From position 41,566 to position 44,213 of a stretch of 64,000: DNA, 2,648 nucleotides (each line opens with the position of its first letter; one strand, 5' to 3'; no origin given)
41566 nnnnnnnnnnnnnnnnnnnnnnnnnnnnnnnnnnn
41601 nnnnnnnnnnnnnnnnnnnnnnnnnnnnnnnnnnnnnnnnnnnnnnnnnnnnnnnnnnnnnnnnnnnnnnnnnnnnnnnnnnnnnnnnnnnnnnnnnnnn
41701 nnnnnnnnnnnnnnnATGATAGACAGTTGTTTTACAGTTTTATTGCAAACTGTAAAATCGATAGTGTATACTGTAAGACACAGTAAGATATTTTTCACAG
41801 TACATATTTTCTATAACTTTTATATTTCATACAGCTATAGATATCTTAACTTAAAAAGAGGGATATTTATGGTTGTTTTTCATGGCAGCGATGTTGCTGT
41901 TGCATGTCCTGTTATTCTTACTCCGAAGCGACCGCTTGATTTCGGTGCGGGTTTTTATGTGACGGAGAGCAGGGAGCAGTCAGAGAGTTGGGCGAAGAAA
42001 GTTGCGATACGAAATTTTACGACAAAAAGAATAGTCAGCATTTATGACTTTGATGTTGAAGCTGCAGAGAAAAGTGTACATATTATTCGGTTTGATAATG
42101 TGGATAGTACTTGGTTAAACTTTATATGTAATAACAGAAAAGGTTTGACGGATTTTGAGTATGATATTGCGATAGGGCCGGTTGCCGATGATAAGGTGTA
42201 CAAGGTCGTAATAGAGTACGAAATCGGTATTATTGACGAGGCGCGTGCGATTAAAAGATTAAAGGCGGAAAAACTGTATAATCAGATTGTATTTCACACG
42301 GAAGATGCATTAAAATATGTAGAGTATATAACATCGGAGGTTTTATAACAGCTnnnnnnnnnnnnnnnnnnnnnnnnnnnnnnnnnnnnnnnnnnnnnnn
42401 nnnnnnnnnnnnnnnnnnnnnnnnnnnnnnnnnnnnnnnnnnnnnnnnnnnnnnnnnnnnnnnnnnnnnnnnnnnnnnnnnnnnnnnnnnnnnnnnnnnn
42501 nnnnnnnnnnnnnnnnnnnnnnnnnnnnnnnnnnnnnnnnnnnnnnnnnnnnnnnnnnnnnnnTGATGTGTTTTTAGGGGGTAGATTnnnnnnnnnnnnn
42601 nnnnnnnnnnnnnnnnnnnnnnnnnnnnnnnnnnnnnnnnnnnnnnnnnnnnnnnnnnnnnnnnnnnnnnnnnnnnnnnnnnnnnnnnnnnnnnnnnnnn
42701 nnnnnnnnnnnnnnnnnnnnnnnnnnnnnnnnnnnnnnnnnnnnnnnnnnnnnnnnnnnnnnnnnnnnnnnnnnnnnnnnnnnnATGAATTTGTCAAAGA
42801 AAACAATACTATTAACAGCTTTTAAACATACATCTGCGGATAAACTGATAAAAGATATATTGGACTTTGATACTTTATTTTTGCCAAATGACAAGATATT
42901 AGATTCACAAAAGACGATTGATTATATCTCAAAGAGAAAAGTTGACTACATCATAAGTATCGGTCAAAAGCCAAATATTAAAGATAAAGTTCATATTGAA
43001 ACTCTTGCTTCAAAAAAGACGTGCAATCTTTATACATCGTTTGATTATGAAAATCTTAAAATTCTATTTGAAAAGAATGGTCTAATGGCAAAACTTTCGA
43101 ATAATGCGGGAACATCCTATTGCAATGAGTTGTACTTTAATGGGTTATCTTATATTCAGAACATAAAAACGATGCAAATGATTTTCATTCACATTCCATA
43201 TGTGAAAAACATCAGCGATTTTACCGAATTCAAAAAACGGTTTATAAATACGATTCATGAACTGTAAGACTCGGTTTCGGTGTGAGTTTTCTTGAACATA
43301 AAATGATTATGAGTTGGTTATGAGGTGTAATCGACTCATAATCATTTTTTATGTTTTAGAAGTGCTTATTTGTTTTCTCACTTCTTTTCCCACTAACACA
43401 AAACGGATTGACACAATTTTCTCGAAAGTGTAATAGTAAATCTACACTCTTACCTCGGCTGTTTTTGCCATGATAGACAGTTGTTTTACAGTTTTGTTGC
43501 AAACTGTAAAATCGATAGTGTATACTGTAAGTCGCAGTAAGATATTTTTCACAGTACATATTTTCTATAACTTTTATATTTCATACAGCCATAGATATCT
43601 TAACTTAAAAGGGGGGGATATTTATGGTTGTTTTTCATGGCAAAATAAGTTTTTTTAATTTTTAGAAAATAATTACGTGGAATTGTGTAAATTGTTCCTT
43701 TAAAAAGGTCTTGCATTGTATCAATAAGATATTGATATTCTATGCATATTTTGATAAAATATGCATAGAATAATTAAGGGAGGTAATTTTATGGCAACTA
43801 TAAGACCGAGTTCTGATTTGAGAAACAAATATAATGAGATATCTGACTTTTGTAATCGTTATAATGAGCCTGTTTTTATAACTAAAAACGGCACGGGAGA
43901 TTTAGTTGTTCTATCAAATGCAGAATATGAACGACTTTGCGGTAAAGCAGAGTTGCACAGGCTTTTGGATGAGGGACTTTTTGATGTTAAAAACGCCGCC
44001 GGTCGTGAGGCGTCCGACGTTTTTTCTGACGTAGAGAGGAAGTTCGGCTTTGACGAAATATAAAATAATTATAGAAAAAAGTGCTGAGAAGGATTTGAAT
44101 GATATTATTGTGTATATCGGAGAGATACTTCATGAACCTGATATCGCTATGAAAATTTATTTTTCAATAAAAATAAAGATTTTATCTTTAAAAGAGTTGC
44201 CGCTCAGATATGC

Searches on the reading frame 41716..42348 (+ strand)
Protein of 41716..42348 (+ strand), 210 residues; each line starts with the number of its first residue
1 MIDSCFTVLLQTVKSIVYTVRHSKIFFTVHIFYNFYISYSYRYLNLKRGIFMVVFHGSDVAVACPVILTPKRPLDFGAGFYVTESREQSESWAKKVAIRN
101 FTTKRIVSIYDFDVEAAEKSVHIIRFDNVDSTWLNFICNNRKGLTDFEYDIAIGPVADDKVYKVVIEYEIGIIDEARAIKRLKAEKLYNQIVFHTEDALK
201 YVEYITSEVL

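Call 79: search_protein_families(library=pfam, proteins=[window:41716-42348:+], max_evalue=0.0001)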
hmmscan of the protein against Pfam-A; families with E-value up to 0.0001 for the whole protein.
window:41716-42348:+ (210 aa): 1 family
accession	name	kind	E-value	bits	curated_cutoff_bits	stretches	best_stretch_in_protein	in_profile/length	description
PF13151.12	DUF3990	-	5.3e-44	150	32.2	1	52-203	1-151/152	Protein of unknown function (DUF3990)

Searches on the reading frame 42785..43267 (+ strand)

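Call 79: search_protein_families(library=pfam, proteins=[window:42785-43267:+], max_evalue=0.0001)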
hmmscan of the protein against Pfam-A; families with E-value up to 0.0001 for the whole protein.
window:42785-43267:+ (160 aa): 1 family
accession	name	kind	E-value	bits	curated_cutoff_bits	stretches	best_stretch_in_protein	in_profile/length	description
PF01470.22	Peptidase_C15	-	1.9e-06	28.5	22.7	1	84-141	113-171/204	Pyroglutamyl peptidase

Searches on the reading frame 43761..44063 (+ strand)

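Call 79: search_protein_families(library=pfam, proteins=[window:43761-44063:+], max_evalue=0.0001)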
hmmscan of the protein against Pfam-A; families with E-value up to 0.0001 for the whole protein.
window:43761-44063:+ (100 aa): 1 family
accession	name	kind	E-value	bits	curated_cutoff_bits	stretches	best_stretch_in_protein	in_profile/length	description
PF02604.26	PhdYeFM_antitox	-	1.2e-07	31.8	29.8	1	13-69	2-58/74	Antitoxin Phd_YefM, type II toxin-antitoxin system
